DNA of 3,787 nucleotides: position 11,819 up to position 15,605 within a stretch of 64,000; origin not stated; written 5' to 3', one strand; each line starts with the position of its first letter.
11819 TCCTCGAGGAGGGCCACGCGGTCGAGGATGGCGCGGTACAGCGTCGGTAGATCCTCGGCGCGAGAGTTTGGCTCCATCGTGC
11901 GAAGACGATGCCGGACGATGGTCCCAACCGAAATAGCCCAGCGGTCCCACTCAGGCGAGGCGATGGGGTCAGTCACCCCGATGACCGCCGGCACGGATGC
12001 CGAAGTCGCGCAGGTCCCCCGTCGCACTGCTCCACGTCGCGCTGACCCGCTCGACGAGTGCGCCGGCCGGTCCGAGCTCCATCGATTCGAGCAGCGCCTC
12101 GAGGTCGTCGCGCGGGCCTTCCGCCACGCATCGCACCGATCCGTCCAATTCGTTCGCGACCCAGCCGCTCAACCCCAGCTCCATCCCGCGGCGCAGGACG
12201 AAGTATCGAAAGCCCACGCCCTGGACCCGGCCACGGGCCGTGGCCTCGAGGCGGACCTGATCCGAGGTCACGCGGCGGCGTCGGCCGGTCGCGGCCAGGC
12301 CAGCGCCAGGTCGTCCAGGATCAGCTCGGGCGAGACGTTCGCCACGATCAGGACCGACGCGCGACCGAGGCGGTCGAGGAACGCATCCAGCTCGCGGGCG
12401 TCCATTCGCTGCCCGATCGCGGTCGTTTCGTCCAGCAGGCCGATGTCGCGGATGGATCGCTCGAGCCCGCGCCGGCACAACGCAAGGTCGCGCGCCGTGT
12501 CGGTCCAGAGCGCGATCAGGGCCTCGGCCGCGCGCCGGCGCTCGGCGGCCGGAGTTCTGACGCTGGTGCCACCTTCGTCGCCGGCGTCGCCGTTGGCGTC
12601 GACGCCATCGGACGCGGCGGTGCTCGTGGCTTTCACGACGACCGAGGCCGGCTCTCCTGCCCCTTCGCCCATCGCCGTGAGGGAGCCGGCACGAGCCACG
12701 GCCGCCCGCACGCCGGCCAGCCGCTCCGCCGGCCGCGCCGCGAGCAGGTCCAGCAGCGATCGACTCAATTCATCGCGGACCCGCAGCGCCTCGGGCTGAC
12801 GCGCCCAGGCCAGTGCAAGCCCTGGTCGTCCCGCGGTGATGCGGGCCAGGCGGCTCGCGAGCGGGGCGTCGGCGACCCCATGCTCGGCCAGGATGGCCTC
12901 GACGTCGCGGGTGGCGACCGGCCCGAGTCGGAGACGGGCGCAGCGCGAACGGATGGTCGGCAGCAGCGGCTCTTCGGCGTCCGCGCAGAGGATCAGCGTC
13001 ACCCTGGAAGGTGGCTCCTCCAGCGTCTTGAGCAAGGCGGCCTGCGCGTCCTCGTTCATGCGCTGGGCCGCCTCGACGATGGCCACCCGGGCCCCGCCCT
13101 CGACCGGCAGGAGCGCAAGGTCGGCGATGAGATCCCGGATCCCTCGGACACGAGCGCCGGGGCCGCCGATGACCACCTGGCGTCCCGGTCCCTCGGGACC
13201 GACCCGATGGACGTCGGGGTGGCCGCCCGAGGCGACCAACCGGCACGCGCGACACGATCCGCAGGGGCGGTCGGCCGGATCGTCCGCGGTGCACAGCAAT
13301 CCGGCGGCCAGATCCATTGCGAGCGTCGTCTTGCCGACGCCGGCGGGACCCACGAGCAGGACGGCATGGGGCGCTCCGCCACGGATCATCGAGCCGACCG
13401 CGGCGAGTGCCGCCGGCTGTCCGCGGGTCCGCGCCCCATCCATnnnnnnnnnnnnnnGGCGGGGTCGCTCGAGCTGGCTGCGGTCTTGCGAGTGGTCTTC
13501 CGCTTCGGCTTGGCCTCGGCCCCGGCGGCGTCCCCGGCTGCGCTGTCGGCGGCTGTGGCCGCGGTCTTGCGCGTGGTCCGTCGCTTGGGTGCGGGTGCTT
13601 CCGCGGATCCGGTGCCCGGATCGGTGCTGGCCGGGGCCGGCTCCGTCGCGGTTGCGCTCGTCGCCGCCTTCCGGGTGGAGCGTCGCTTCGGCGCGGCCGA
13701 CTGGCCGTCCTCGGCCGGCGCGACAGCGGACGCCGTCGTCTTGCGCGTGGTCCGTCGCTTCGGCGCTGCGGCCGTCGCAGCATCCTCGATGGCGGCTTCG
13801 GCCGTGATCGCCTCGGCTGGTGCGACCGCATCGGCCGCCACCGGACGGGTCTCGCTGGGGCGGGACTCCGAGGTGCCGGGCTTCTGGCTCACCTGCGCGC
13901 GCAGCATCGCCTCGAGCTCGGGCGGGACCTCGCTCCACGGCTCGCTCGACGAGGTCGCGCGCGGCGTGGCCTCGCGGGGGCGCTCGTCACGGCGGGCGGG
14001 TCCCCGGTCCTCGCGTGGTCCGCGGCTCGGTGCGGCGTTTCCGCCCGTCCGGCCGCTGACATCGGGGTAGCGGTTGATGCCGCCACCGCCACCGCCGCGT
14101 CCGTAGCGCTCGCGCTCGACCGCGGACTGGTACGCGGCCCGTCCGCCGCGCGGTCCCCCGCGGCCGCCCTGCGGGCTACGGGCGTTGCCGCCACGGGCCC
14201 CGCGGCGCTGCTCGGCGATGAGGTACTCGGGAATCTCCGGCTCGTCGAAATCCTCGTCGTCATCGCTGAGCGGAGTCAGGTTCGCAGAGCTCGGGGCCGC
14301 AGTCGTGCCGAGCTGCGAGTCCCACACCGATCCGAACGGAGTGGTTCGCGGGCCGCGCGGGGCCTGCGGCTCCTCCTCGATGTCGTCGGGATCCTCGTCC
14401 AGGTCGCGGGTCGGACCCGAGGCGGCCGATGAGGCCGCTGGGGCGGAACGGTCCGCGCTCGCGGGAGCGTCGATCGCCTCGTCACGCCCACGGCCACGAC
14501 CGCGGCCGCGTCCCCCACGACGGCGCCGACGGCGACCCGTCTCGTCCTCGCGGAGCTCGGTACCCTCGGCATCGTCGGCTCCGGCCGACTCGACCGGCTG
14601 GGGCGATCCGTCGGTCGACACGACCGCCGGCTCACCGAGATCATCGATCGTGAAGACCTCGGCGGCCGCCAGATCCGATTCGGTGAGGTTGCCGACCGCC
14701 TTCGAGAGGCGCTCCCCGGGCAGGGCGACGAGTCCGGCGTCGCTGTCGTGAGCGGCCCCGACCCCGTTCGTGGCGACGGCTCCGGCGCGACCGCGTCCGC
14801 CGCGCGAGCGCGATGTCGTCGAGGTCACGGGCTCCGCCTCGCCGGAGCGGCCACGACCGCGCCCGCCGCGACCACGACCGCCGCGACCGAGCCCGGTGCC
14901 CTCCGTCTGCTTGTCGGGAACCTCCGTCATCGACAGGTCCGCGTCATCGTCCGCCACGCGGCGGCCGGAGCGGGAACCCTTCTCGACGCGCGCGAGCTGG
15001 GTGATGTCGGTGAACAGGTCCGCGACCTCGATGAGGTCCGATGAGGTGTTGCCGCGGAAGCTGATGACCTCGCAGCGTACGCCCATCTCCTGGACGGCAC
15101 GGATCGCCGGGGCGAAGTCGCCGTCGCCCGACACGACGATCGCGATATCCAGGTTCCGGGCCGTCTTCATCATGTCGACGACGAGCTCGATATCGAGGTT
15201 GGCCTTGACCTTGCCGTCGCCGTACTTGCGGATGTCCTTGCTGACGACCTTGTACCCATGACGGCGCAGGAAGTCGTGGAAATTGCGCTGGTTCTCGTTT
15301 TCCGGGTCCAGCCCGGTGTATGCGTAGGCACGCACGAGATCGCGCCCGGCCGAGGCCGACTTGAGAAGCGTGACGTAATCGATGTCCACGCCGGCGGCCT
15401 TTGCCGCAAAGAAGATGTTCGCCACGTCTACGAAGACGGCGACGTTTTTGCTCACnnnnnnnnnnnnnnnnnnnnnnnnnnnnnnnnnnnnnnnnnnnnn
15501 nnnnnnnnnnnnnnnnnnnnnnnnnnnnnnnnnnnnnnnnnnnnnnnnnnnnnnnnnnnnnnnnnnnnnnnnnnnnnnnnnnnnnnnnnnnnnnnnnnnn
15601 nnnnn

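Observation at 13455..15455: NYN/LabA-type nuclease domain fused to a ~490-aa disordered tail with RGG boxes, acidic blocks and basic repeats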

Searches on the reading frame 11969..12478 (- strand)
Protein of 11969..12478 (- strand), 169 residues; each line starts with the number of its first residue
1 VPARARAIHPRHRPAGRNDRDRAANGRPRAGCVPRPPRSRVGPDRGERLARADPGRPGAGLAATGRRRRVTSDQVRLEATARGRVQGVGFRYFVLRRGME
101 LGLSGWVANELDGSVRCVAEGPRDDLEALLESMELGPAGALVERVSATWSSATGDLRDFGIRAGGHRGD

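Call 5: search_protein_families(library=pfam, proteins=[window:11969-12478:-], max_evalue=0.01)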
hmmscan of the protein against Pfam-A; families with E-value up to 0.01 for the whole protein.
window:11969-12478:- (169 aa): 1 family
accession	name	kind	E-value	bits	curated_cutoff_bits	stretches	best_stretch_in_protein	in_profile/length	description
PF00708.24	Acylphosphatase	-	2.5e-22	79.4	22.5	1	79-161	3-85/85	Acylphosphatase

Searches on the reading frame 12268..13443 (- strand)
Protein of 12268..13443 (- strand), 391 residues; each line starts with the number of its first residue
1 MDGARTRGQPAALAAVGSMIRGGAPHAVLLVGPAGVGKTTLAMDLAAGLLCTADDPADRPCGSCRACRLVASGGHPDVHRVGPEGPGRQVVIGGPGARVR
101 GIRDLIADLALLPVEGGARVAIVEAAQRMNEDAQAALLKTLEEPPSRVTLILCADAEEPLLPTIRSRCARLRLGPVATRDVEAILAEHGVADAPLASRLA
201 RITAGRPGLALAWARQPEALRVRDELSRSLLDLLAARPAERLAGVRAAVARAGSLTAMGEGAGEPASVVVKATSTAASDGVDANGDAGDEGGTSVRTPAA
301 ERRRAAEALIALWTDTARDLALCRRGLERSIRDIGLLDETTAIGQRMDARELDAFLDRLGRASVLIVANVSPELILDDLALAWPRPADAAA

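Call 5: search_protein_families(library=pfam, proteins=[window:12268-13443:-], max_evalue=0.01)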
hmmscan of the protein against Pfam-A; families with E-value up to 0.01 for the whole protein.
window:12268-13443:- (391 aa): 11 families
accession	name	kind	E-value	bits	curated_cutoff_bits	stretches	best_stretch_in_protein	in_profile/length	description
PF13177.12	DNA_pol3_delta2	-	1.3e-39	136.2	27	1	21-175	15-159/161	DNA polymerase III, delta subunit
PF00004.35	AAA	-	5e-06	27.4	21.2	0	28-48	1-21/131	ATPase family associated with various cellular activities (AAA)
PF07728.20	AAA_5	-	0.00049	20.6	22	1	28-48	2-22/139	AAA domain (dynein-related subfamily)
PF13481.12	AAA_25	-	0.0006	19.9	27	1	27-53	35-59/195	AAA domain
PF20720.3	nSTAND3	-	0.0016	18.6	27.2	1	26-50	18-42/155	Novel STAND NTPase 3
PF13401.12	AAA_22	-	0.0027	18.5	27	0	27-50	7-30/130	AAA domain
PF13191.12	AAA_16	-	0.0038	18.2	32.6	0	12-47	11-46/167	AAA ATPase domain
PF05729.18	NACHT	-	0.0053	17.1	26.7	0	27-48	2-23/167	NACHT domain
PF02562.22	PhoH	-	0.0053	16.7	27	0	25-50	19-44/205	PhoH-like protein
PF05496.18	RuvB_N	-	0.0067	16.6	27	0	19-49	27-57/159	Holliday junction DNA helicase RuvB P-loop domain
PF01078.27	Mg_chelatase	-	0.0088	15.9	20.3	1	7-47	6-44/207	Magnesium chelatase, subunit ChlI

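Call 6: search_protein_families(library=ncbifam, proteins=[window:12268-13443:-], max_evalue=0.01)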
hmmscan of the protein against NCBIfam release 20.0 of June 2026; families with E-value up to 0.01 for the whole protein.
window:12268-13443:- (391 aa): 69 families (the best 25 are shown)
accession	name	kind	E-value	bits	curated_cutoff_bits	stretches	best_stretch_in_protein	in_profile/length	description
TIGR00678.1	holB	equivalog_domain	1.8e-51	174.4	180.6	1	21-208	10-186/188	DNA polymerase III subunit delta'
NF004310.0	PRK05707.1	equivalog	2.7e-44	151.9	280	1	21-237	18-226/328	DNA polymerase III subunit delta'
NF005926.0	PRK07940.1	equivalog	3.1e-42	145.2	300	1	21-381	33-386/394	DNA polymerase III subunit delta'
NF006430.0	PRK08699.1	equivalog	9.2e-40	136.6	481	1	24-207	20-200/325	DNA polymerase III subunit delta'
NF005972.1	PRK08058.1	equivalog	2.7e-37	128.7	340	1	7-201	8-192/328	DNA polymerase III subunit delta'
NF005677.0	PRK07471.1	equivalog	1.9e-36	126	252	1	8-318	23-338/366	DNA polymerase III subunit delta'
NF005408.0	PRK06964.1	equivalog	5.2e-34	118.1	483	2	20-84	16-80/342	DNA polymerase III subunit delta'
NF004759.0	PRK06090.1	equivalog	2.3e-31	109.3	457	1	24-237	24-224/319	DNA polymerase III subunit delta'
NF005638.0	PRK07399.1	subfamily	4.9e-30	104.7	230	1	25-220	29-230/317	DNA polymerase III subunit delta'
NF011524.0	PRK14963.1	equivalog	1.9e-29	103.2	601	1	21-179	32-178/647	DNA polymerase III subunits gamma and tau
NF005941.0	PRK07993.1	equivalog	2.6e-29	102.8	477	1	16-235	15-225/334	DNA polymerase III subunit delta'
NF006586.0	PRK09112.1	equivalog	6.6e-29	101.2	308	1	22-193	42-217/351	DNA polymerase III subunit delta'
NF005362.0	PRK06871.1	equivalog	9.8e-29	100.5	456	1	22-228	22-218/327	DNA polymerase III subunit delta'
TIGR02397.1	dnaX_nterm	equivalog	3.4e-26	92.3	250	1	24-186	35-186/355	DNA polymerase III subunit gamma/tau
NF006447.0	PRK08769.1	equivalog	1.4e-25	90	348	1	21-236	22-230/319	DNA polymerase III subunit delta'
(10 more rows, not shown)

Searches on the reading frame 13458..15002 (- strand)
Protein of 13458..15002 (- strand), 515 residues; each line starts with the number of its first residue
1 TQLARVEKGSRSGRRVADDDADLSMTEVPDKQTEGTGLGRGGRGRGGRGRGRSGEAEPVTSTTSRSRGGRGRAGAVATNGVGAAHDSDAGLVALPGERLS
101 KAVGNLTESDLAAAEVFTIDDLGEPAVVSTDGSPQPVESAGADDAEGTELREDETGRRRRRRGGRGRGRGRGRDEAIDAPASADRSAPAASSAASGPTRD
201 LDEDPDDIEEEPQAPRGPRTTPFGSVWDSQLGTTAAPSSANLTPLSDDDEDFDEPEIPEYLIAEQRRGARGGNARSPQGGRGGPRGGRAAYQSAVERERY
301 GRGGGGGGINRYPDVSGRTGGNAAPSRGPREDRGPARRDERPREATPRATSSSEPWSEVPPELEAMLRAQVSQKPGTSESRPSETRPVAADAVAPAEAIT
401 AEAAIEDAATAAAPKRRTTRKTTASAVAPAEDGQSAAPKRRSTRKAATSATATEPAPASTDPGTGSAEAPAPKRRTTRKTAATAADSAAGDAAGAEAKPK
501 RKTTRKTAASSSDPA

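Call 20: search_protein_representatives(protein=window:13458-15002:-)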
Query: 515 residues. Proteins with E-value up to 0.001 (for the whole library): 218; up to 1e-10: 171; up to 1e-30: 86. The best 150 are listed.
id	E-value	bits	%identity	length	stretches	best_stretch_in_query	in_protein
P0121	4.5e-131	454.7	88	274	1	73-337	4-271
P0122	1.0e-99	351.3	59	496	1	2-489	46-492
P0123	2.1e-92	327.2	60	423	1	87-511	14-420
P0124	2.8e-92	326.8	63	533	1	1-435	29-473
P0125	3.9e-91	323.0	61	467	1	25-510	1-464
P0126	2.3e-89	317.2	71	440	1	214-491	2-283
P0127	2.9e-84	300.4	70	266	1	137-387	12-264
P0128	4.5e-83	296.4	67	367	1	92-511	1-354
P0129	2.9e-78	280.6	61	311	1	198-513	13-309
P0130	3.4e-78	280.3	77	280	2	214-380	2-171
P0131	8.0e-76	272.5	54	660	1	1-507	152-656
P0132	3.2e-74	267.3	55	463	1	47-500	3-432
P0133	1.1e-73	265.4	59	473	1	93-512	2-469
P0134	1.0e-72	262.3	55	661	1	1-509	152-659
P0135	1.6e-71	258.3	52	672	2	1-488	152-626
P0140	2.0e-60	221.7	52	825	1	12-481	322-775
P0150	3.9e-53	197.7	50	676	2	187-511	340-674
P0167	4.8e-44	167.7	52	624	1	152-470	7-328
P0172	1.2e-40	156.6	41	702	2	124-508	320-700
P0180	3.6e-37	145.1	53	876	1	160-503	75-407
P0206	2.8e-31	125.6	43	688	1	4-478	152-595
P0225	6.2e-25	104.7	45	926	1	169-495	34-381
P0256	2.8e-17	79.4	43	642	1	1-505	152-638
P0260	1.6e-16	77.0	39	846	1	185-512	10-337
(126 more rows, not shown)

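Call 22: search_protein_families(library=pfam, proteins=[P0140, P0180, P0225, P0260, P0167, P0172, P0150, P0256, P0206], max_evalue=0.001)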
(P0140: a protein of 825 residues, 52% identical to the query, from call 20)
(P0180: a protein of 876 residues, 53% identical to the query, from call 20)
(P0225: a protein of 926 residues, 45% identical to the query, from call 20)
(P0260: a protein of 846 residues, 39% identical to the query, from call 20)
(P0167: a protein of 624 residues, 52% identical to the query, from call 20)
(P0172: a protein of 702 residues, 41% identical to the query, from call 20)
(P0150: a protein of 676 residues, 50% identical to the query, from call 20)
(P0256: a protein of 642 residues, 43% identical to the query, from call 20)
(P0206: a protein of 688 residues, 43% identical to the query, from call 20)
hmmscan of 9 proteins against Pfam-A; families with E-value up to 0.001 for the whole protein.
P0140 (825 aa): 1 family
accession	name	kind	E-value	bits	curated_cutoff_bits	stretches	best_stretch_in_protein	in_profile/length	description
PF01936.24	NYN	-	1.3e-17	65.1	24.2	1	218-295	53-131/145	NYN domain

P0180 (876 aa): 0 families

P0225 (926 aa): 2 families
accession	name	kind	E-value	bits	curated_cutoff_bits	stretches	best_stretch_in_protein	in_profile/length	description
PF13177.12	DNA_pol3_delta2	-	4.1e-08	33.8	27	0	425-464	28-66/161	DNA polymerase III, delta subunit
PF00708.24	Acylphosphatase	-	5.5e-05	23.8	22.5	1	853-916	20-83/85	Acylphosphatase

P0260 (846 aa): 1 family
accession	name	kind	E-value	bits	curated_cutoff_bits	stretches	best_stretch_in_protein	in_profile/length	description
PF00708.24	Acylphosphatase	-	0.00022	21.9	22.5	1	773-799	21-47/85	Acylphosphatase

P0167 (624 aa): 3 families
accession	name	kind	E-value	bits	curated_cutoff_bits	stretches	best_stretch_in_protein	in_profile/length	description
PF13177.12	DNA_pol3_delta2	-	9.2e-14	52.2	27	1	423-488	13-78/161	DNA polymerase III, delta subunit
PF13191.12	AAA_16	-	0.00027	21.9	32.6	1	415-451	10-46/167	AAA ATPase domain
PF13481.12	AAA_25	-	0.00033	20.8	27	1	430-459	34-62/195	AAA domain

P0172 (702 aa): 1 family
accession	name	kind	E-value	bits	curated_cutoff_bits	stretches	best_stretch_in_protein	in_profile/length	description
PF01936.24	NYN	-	5.2e-38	131.3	24.2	1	4-151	1-144/145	NYN domain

P0150 (676 aa): 1 family
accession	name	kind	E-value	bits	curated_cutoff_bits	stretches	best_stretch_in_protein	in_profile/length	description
PF01936.24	NYN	-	4.8e-36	124.9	24.2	1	4-151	1-144/145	NYN domain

P0256 (642 aa): 1 family
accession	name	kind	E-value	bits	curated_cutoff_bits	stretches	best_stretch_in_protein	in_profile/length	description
PF01936.24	NYN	-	6.6e-35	121.2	24.2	1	4-151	1-144/145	NYN domain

P0206 (688 aa): 1 family
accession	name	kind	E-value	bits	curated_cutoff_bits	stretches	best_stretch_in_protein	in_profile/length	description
PF01936.24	NYN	-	8.6e-36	124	24.2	1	4-151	1-144/145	NYN domain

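Call 66: search_protein_families(library=pfam, proteins=[window:13458-15002:-], max_evalue=10)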
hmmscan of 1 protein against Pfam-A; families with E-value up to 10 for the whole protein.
window:13458-15002:- (515 aa): 0 families

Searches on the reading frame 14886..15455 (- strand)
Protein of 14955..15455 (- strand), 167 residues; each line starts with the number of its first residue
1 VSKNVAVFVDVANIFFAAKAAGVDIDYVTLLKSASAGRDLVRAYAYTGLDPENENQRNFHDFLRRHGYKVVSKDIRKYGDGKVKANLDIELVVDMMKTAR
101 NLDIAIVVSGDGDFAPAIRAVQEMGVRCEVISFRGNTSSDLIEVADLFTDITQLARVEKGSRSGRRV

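Call 8: search_solved_structures(query=window:14955-15455:-, max_evalue=1, show_alignments=2)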
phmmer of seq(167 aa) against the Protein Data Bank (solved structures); distinct sequences matched with E-value up to 1: 6.
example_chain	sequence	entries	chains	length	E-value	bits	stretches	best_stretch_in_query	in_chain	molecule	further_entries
2qip_A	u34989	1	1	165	1.6e-17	67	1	3-151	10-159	Protein of unknown function VPA0982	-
3vrc_A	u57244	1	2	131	0.31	14.1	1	78-113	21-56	Cytochrome c'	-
8r3g_C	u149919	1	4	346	0.51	13.4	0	83-135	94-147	Central glycolytic genes regulator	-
2okg_A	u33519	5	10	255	0.54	13.3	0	87-135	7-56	Central glycolytic gene regulator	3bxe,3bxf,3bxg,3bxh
1pfk_A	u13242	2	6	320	0.59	13.2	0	61-140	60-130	PHOSPHOFRUCTOKINASE | 6-PHOSPHOFRUCTOKINASE ISOZYME I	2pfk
10oj_A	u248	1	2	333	0.63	13.1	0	61-140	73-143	ATP-dependent 6-phosphofructokinase isozyme 1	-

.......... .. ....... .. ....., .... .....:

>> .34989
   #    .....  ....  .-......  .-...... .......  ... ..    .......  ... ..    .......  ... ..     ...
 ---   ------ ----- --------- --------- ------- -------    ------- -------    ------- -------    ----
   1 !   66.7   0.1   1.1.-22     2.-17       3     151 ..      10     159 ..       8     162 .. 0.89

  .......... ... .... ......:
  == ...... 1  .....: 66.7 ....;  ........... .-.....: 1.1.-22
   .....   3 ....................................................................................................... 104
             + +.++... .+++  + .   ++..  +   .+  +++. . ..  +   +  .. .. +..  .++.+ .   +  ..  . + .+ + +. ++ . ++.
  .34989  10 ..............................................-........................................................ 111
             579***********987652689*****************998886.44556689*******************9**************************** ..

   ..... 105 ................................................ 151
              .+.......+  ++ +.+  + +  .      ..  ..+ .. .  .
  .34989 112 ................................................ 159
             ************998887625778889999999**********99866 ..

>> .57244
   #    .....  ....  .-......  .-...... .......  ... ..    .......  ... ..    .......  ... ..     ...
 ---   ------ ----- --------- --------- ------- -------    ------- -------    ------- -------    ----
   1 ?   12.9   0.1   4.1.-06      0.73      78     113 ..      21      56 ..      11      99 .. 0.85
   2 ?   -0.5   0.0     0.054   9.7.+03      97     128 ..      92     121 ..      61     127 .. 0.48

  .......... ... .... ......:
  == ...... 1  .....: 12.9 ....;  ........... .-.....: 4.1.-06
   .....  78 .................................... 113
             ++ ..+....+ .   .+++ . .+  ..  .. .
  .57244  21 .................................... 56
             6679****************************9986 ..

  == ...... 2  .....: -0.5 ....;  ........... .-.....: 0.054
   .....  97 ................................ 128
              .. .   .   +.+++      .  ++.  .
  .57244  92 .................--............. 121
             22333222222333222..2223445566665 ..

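Call 44: search_solved_structures(query=A2, max_evalue=10, show_alignments=4)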
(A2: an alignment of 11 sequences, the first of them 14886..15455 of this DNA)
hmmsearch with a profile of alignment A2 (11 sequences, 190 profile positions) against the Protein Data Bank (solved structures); distinct sequences matched with E-value up to 10: 2.
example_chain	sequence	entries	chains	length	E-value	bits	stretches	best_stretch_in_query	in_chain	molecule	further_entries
2qip_A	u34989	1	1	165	1.9e-21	79.7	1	4-151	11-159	Protein of unknown function VPA0982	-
7dda_A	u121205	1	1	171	0.47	13.2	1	107-158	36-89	Envelope protein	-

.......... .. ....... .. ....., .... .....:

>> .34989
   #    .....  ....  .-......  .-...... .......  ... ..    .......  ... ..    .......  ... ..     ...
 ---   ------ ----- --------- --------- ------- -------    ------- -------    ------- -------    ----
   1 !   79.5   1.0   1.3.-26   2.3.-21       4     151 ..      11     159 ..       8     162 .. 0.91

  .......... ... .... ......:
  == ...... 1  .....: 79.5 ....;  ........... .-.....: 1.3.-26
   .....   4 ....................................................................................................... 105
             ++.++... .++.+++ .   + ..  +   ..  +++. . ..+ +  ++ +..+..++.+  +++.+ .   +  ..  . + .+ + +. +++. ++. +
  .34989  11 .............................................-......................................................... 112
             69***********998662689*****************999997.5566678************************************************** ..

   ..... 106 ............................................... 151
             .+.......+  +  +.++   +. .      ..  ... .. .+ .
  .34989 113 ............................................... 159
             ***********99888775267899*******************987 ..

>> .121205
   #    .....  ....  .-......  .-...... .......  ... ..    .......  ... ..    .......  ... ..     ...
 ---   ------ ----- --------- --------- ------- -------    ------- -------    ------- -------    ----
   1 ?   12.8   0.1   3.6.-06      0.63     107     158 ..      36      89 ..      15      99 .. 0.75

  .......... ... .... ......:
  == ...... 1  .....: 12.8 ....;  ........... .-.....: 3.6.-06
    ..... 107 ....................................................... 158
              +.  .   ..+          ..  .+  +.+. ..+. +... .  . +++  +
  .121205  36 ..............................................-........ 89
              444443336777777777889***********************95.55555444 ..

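Call 57: predict_structure(alignment_id=A3)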
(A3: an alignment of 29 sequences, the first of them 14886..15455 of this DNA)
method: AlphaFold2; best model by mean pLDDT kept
length: 190 residues; sequences in the alignment: 29
mean_pLDDT: 79.0   pTM: 0.76
mean pLDDT of the five models: 79.0, 78.7, 76.6, 76.6, 75.0
residues with pLDDT >= 90: 94; 70-90: 48; 50-70: 14; < 50: 34
segments of 3 or more residues with pLDDT < 50: 157-190
pLDDT, mean of each block of 10 residues (from residue 1): 92 86 88 94 91 87 96 73 74 94 93 88 97 88 94 60 36 35 33
secondary structure, 60 per line:
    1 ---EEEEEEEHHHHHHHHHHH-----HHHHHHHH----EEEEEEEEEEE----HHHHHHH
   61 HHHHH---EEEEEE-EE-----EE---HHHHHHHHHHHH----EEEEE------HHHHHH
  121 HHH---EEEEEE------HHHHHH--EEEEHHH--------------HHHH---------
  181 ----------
elements in order: E4-10 H11-21 H27-34 E39-49 H54-65 E69-74 H88-99 E104-108 H115-123 E127-132 H139-144 E147-150 H168-171

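Call 60: fold_search(model_id=the predicted structure, library=pdb)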
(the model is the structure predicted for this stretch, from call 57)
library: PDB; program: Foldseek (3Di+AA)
matches with E <= 10: 1855; with E <= 0.001: 10
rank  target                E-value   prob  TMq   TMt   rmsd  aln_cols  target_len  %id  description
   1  2qip                  1.8e-14  1.00  0.71  0.82   2.2       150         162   31  Crystal structure of a protein of unknown function VPA0982 from Vibrio parahaemolyticus RIMD 2210633 (released 2007-07-24)
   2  6fdl_B                6.8e-06  1.00  0.59  0.73   3.7       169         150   14  Crystal structure of the NYN domain of human MARF1 (released 2018-11-07)
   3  5yaa_D                7.7e-06  1.00  0.58  0.72   3.7       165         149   14  Crystal structure of Marf1 NYN domain from Mus musculus (released 2018-10-03)
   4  5yaa_C                8.2e-06  1.00  0.58  0.72   3.7       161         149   15  Crystal structure of Marf1 NYN domain from Mus musculus (released 2018-10-03)
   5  5yaa_A                1.4e-05  1.00  0.59  0.72   3.7       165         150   15  Crystal structure of Marf1 NYN domain from Mus musculus (released 2018-10-03)
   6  5b04_G                3.6e-04  1.00  0.35  0.22   5.4       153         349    9  Crystal structure of the eukaryotic translation initiation factor 2B from Schizosaccharomyces pombe (released 2016-02-24)
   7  6i3m_E                4.1e-04  0.93  0.31  0.19  14.5       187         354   12  eIF2B:eIF2 complex, phosphorylated on eIF2 alpha serine 52. (released 2019-05-22)
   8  8sxw_A                6.5e-04  1.00  0.45  0.27   6.5       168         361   17  X-ray crystal structure of UDP- 2,3-diacetamido-2,3-dideoxy-glucuronic acid-2-epimerase from Thermus thermophilus stra (released 2023-09-13)
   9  2czc_A                6.9e-04  1.00  0.37  0.23   5.8       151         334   14  Crystal structure of glyceraldehyde-3-phosphate dehydrogenase from Pyrococcus horikoshii OT3 (released 2006-01-13)
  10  7z3s                  7.3e-04  1.00  0.36  0.25   5.0       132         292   15  CRYSTAL STRUCTURE of PheF from Geobacillus stearothermophilus (released 2023-01-11)
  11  2czc_B                1.2e-03  0.98  0.31  0.19   7.1       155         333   12  Crystal structure of glyceraldehyde-3-phosphate dehydrogenase from Pyrococcus horikoshii OT3 (released 2006-01-13)
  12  3jul                  1.4e-03  1.00  0.46  0.31  12.3       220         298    8  Crystal structure of Listeria innocua D-Tagatose-6-Phosphate Kinase bound with substrate (released 2009-10-06)
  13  2czc_D                1.7e-03  0.97  0.30  0.19   7.7       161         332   14  Crystal structure of glyceraldehyde-3-phosphate dehydrogenase from Pyrococcus horikoshii OT3 (released 2006-01-13)
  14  5jfc_L                1.7e-03  0.75  0.24  0.12  18.2       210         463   15  NADH-dependent Ferredoxin:NADP Oxidoreductase (NfnI) from Pyrococcus furiosus (released 2017-04-12)
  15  8sxw_B                1.8e-03  0.99  0.44  0.26   6.7       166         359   15  X-ray crystal structure of UDP- 2,3-diacetamido-2,3-dideoxy-glucuronic acid-2-epimerase from Thermus thermophilus stra (released 2023-09-13)
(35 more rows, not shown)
